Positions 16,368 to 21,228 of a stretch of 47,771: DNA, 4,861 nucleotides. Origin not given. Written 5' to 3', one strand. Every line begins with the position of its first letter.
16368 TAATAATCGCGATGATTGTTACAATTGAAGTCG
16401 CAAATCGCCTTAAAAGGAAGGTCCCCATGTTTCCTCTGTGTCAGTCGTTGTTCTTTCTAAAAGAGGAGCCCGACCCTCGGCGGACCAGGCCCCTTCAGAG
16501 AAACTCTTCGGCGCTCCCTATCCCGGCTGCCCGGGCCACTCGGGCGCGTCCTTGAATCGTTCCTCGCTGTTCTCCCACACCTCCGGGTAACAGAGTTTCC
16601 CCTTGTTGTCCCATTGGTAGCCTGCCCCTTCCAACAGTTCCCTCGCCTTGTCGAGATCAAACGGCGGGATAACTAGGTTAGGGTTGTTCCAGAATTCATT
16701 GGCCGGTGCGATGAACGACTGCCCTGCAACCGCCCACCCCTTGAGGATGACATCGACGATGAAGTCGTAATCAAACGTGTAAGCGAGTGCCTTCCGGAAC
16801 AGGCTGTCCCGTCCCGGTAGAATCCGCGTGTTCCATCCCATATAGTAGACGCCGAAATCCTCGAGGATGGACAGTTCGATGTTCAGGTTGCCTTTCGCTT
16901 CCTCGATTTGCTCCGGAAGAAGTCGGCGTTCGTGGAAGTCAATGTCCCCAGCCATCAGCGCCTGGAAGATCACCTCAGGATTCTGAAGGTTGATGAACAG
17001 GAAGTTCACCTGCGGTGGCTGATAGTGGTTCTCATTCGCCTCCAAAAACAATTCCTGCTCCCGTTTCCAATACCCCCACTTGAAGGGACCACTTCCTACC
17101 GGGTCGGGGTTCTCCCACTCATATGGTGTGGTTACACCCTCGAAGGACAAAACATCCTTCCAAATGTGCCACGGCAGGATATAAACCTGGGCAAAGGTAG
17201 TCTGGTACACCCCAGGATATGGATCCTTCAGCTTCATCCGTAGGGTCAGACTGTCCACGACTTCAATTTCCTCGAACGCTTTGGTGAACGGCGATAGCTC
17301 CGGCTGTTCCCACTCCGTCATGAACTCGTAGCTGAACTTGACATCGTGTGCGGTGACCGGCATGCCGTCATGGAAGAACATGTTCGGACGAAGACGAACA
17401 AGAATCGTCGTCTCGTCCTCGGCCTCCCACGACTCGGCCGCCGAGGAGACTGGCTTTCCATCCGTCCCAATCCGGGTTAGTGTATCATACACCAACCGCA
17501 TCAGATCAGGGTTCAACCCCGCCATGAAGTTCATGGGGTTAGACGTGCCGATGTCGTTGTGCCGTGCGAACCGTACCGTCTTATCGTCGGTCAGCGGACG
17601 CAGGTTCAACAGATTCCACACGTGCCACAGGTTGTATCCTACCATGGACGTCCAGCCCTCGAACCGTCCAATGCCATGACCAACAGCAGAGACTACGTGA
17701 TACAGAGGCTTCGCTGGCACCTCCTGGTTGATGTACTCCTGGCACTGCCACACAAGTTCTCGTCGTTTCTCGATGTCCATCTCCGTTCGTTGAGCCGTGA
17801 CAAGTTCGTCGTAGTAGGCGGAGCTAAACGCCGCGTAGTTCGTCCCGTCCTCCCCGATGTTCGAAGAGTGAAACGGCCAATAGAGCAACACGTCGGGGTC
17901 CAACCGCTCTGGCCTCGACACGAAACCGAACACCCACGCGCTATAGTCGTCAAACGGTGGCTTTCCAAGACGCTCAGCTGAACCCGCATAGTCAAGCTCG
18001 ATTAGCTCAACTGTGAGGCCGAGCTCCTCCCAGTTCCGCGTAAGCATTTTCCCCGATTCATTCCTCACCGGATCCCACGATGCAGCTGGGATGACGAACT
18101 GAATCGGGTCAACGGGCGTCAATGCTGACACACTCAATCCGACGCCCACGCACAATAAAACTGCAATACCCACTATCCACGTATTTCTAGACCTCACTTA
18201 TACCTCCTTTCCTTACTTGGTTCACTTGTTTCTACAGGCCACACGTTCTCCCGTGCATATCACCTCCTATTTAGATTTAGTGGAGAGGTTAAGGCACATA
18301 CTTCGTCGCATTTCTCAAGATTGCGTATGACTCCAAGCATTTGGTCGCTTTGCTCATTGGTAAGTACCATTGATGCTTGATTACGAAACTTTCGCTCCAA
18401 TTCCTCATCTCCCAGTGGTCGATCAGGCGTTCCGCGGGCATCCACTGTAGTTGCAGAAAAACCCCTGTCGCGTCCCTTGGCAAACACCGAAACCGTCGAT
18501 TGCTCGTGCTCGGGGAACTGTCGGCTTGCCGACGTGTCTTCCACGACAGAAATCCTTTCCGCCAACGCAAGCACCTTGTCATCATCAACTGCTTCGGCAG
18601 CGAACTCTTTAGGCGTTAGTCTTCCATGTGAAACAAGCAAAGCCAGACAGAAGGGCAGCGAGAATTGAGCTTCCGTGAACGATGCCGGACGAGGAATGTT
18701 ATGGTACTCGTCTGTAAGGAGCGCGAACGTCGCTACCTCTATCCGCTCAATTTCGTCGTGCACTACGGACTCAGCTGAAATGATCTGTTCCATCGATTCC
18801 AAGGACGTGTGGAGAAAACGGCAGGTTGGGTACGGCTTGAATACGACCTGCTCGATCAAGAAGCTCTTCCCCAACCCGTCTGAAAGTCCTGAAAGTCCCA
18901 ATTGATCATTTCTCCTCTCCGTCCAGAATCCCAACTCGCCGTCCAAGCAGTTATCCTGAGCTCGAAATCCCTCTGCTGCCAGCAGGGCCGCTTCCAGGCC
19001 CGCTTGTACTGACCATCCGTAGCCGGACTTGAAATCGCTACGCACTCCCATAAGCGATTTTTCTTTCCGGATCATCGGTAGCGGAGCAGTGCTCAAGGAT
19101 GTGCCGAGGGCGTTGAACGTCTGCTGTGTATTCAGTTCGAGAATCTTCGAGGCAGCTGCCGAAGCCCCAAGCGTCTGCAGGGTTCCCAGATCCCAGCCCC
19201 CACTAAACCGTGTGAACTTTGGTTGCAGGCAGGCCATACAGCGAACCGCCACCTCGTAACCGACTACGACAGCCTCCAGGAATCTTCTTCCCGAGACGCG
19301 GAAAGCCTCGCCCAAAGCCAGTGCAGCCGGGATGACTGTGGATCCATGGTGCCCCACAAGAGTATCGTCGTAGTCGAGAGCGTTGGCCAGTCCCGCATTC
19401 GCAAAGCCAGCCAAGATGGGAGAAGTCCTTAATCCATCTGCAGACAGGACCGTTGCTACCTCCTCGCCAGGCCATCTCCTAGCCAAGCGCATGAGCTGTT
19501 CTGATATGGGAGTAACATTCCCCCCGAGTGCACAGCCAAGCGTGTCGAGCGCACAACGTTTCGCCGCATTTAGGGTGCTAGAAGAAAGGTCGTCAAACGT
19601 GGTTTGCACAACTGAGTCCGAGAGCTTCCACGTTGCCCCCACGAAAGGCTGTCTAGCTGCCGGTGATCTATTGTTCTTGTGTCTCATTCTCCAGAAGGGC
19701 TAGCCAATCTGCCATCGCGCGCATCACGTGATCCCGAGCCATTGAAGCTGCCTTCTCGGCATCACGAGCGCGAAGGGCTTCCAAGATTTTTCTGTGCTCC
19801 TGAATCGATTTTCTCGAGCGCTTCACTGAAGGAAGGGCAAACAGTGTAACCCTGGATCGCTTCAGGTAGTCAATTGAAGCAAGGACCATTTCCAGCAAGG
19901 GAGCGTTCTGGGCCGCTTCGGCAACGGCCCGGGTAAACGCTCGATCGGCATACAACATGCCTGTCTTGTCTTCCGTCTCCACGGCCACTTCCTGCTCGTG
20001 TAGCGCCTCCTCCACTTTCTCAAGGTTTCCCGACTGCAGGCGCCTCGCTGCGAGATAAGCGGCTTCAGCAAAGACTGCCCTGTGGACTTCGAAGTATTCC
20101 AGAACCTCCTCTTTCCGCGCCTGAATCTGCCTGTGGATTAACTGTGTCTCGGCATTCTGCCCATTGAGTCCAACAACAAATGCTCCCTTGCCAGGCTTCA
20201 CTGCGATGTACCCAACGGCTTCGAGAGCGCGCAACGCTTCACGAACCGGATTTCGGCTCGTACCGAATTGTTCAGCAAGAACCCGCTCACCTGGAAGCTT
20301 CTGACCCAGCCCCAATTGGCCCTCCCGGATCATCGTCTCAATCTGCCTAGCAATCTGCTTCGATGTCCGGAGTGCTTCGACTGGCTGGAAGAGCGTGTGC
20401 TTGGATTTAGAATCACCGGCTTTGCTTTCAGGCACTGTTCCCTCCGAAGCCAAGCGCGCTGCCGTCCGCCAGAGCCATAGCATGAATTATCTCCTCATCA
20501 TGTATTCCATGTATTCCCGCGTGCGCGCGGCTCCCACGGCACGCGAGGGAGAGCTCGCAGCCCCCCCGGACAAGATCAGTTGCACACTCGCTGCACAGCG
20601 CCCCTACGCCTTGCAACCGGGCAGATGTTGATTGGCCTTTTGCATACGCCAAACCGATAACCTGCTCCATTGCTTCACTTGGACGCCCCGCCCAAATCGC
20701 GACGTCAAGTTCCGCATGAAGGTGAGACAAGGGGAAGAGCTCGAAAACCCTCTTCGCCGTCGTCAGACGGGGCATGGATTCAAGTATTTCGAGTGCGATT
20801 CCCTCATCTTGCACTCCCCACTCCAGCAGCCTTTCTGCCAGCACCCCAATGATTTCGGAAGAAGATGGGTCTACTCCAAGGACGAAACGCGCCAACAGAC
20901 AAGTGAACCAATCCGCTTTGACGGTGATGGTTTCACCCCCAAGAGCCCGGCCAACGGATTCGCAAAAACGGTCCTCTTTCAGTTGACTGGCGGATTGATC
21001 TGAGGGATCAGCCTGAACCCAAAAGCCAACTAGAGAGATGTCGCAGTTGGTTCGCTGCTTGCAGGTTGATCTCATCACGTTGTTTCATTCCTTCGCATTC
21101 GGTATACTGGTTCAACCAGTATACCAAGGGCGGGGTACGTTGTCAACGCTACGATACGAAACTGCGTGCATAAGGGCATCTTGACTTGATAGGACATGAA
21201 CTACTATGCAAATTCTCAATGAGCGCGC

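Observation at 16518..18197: Family-5 ABC substrate-binding protein whose sequence blocks are circularly permuted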

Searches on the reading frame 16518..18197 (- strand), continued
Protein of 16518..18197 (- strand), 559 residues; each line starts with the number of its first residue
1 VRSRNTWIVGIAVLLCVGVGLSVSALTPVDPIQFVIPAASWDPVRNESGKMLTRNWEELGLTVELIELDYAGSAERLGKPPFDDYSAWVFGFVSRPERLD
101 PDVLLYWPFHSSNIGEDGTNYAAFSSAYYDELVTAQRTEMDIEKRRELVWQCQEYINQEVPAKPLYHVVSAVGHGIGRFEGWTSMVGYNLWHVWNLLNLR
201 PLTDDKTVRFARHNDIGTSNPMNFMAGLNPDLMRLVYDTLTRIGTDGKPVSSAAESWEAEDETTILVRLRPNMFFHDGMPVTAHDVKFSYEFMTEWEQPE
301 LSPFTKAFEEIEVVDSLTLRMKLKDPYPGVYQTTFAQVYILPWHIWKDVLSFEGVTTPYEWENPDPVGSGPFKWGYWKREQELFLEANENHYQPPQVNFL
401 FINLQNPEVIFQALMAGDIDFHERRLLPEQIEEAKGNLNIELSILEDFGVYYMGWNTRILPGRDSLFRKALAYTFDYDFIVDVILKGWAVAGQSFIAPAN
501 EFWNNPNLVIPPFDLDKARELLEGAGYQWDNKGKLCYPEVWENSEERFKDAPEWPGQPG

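Call 65: find_encoding_contigs(protein=P0002, flank=8000, max_places=3)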
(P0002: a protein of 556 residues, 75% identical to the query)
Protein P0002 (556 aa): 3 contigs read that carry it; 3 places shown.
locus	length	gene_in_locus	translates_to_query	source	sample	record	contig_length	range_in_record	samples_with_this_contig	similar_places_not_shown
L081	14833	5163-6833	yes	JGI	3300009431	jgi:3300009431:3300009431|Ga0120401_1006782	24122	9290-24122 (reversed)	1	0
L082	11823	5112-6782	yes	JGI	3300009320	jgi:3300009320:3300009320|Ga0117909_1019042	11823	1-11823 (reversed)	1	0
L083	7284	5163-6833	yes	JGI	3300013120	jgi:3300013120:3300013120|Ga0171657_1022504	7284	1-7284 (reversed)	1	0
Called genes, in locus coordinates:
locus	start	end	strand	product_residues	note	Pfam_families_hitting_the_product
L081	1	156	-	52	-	?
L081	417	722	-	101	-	-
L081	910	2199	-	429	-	PF07690:MFS_1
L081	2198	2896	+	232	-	PF02596:DUF169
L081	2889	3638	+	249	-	PF00392:GntR, PF07729:FCD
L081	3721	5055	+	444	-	PF03972:MmgE_PrpD_N, PF19305:MmgE_PrpD_C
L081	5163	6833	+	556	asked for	PF00496:SBP_bac_5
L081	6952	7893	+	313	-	PF19300:BPD_transp_1_N, PF00528:BPD_transp_1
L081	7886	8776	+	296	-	PF12911:OppC_N, PF00528:BPD_transp_1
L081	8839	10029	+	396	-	PF01321:Creatinase_N, PF00557:Peptidase_M24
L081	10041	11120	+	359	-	PF02317:Octopine_DH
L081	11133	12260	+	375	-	PF02746:MR_MLE_N, PF13378:MR_MLE_C, PF07476:MAAL_C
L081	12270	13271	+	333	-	PF00296:Bac_luciferase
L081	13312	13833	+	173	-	PF14512:TM1586_NiRdase (faint), PF00881:Nitroreductase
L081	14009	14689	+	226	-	PF01996:F420_ligase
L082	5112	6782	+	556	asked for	PF00496:SBP_bac_5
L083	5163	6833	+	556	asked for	PF00496:SBP_bac_5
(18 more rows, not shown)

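Call 76: get_annotated_region(hit=H1, flank=5000)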
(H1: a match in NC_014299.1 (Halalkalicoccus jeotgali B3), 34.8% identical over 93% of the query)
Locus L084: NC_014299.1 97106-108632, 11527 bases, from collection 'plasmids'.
description: Halalkalicoccus jeotgali B3 plasmid 2, complete sequence
organism: Halalkalicoccus jeotgali B3 (NCBI taxid 795797)
taxonomy: Archaea; Euryarchaeota; Halobacteria; Halobacteriales; Halococcaceae; Halalkalicoccus; Halalkalicoccus jeotgali; Halalkalicoccus jeotgali B3
host: -; source: -; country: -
typing (MOB-suite, as given by PLSDB): conjugative; relaxase MOBP; mating-pair formation MPF_T
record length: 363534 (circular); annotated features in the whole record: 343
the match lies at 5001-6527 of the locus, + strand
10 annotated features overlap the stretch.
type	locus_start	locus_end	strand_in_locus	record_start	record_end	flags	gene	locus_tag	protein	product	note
CDS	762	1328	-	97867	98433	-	-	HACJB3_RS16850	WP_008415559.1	hypothetical protein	-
CDS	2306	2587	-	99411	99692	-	-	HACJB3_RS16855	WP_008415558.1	helix-turn-helix transcriptional regulator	-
CDS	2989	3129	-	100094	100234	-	-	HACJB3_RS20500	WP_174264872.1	hypothetical protein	-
CDS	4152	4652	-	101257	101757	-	-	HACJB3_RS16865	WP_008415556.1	Lrp/AsnC family transcriptional regulator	-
CDS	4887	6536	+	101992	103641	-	-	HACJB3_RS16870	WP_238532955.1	ABC transporter substrate-binding protein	-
CDS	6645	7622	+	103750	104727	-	-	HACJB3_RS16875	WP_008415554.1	ABC transporter permease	GO:0055085 - transmembrane transport [Evidence IEA]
CDS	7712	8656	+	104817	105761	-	-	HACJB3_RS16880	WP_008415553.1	ABC transporter permease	-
CDS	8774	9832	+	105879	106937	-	-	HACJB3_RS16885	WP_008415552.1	ABC transporter ATP-binding protein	-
CDS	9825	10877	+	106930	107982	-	-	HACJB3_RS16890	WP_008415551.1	ABC transporter ATP-binding protein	-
CDS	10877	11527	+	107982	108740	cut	-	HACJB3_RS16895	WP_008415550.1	creatininase family protein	-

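Call 78: predict_structure(alignment_id=A2)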
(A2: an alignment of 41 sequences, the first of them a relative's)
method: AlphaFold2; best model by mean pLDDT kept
length: 576 residues; sequences in the alignment: 41
mean_pLDDT: 92.5   pTM: 0.84
mean pLDDT of the five models: 92.5, 91.7, 91.5, 91.0, 90.7
residues with pLDDT >= 90: 478; 70-90: 66; 50-70: 12; < 50: 20
segments of 3 or more residues with pLDDT < 50: 28-33, 541-551
pLDDT, mean of each block of 10 residues (from residue 1): 72 84 60 75 95 94 97 94 97 97 98 99 98 95 99 98 95 98 96 98 97 98 98 96 97 94 97 92 97 99 98 96 94 97 99 98 97 97 93 99 97 93 92 87 94 92 98 95 98 97 96 96 92 92 40 71 85 74
secondary structure, 60 per line:
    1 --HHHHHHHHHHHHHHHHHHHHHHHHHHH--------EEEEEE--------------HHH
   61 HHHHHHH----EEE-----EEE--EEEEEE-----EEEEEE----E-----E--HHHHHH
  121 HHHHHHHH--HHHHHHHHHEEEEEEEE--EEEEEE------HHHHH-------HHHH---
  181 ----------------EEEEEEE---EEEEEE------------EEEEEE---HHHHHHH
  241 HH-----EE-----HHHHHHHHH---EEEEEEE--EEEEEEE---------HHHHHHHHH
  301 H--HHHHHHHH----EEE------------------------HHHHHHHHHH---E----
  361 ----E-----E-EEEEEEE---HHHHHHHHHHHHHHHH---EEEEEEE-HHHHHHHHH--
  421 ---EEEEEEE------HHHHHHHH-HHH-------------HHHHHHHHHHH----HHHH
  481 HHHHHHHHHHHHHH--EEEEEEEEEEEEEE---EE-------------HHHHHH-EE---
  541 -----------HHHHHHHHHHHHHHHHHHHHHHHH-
elements in order: H3-29 E38-43 H58-67 E72-74 E80-82 E85-90 E96-101 H115-128 H131-139 E140-147 E150-155 H162-166 H174-177 E197-203 E207-212 E225-230 H234-242 H255-263 E267-273 E276-282 H292-301 H304-311 E316-318 H343-352 E373-379 H383-398 E402-408 H410-418 E424-430 H437-444 H462-472 H477-494 E497-510 H529-534 H552-575

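Call 80: fold_search(model_id=the predicted structure, library=pdb)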
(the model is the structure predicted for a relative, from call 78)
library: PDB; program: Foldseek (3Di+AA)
matches with E <= 10: 900; with E <= 0.001: 172
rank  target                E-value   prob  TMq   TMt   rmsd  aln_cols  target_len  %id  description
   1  4oet_A                1.4e-45  1.00  0.79  0.92   2.2       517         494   26  Crystal structure of NikZ from Campylobacter jejuni, unliganded form (released 2014-10-01)
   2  4oeu_A                1.4e-45  1.00  0.74  0.86   3.4       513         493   26  Crystal structure of NikZ from Campylobacter jejuni in complex with Ni(L-His) (released 2014-10-01)
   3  1xoc_A                1.1e-44  1.00  0.72  0.81   3.9       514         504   26  The structure of the oligopeptide-binding protein, AppA, from Bacillus subtilis in complex with a nonapeptide. (released 2005-01-25)
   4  4pft_A                3.2e-44  1.00  0.72  0.76   4.2       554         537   29  Crystal structure of mannobiose bound oligopeptide ABC transporter, periplasmic oligopeptide-binding protein (TM1223)  (released 2014-09-17)
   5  6ofq_A                6.8e-44  1.00  0.71  0.79   4.3       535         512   25  ABC transporter-associated periplasmic binding protein DppA from Helicobacter pylori in complex with peptide STSA (released 2019-08-21)
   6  5u4o                  1.1e-43  1.00  0.76  0.91   2.6       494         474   24  A 2.05A X-Ray Structureof A Bacterial Extracellular Solute-binding Protein, family 5 for Bacillus anthracis str. Ames (released 2017-03-08)
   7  4pfy_A                1.6e-43  1.00  0.71  0.76   4.3       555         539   28  Crystal structure of mannohexaose bound oligopeptide ABC transporter, periplasmic oligopeptide-binding protein (TM1223 (released 2014-09-17)
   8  4pft_B                2.4e-43  1.00  0.72  0.76   4.2       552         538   29  Crystal structure of mannobiose bound oligopeptide ABC transporter, periplasmic oligopeptide-binding protein (TM1223)  (released 2014-09-17)
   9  1zty                  2.9e-43  1.00  0.70  0.75   4.9       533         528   27  Crystal Structure of the Chitin Oligasaccharide Binding Protein (released 2006-06-06)
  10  5f1q_A                3.2e-43  1.00  0.69  0.77   4.3       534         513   27  Crystal Structure of Periplasmic Dipeptide Transport Protein from Yersinia pestis (released 2015-12-23)
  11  1uqw_A                3.6e-43  1.00  0.78  0.91   2.6       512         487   27  Crystal structure of yliB protein from escherichia coi (released 2003-10-22)
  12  5f1q_B                3.8e-43  1.00  0.68  0.76   4.4       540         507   27  Crystal Structure of Periplasmic Dipeptide Transport Protein from Yersinia pestis (released 2015-12-23)
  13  3m8u                  5.4e-43  1.00  0.75  0.84   3.3       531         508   26  Crystal structure of glutathione-binding protein A (GbpA) from Haemophilus parasuis SH0165 in complex with glutathione d (released 2010-07-14)
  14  1vr5_A                5.7e-43  1.00  0.78  0.84   3.0       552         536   29  Crystal structure of Oligopeptide ABC transporter, periplasmic oligopeptide-binding (TM1223) from THERMOTOGA MARITIMA  (released 2005-03-08)
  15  1dpp_A                6.8e-43  1.00  0.69  0.77   4.3       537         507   26  DIPEPTIDE BINDING PROTEIN COMPLEX WITH GLYCYL-L-LEUCINE (released 1995-12-07)
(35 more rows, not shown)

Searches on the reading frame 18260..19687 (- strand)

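Call 15: search_protein_families(library=pfam, proteins=[window:18260-19687:-], max_evalue=0.001)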
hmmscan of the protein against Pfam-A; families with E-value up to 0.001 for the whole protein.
window:18260-19687:- (475 aa): 2 families
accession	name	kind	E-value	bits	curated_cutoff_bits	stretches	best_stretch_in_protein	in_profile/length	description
PF03972.19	MmgE_PrpD_N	-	1.1e-51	175.8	32.1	1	22-255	3-232/244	MmgE/PrpD N-terminal domain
PF19305.4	MmgE_PrpD_C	-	3e-35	122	32.1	1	286-458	1-172/173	MmgE/PrpD C-terminal domain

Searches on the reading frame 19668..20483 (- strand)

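Call 15: search_protein_families(library=pfam, proteins=[window:19668-20483:-], max_evalue=0.001)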
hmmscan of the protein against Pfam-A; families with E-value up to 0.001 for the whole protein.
window:19668-20483:- (271 aa): 2 families
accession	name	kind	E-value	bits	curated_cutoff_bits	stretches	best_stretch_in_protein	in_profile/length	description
PF00392.27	GntR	-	4.2e-21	74.8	27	1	41-103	2-64/64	Bacterial regulatory proteins, gntR family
PF07729.17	FCD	-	6e-21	75.6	24.3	1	130-253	2-123/125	FCD domain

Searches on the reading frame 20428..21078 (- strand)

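Call 15: search_protein_families(library=pfam, proteins=[window:20428-21078:-], max_evalue=0.001)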
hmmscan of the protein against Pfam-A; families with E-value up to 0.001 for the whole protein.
window:20428-21078:- (216 aa): 1 family
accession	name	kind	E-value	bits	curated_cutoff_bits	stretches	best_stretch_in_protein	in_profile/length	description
PF02596.20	DUF169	-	9.6e-18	65.2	27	1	33-190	32-190/209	Uncharacterised ArCR, COG2043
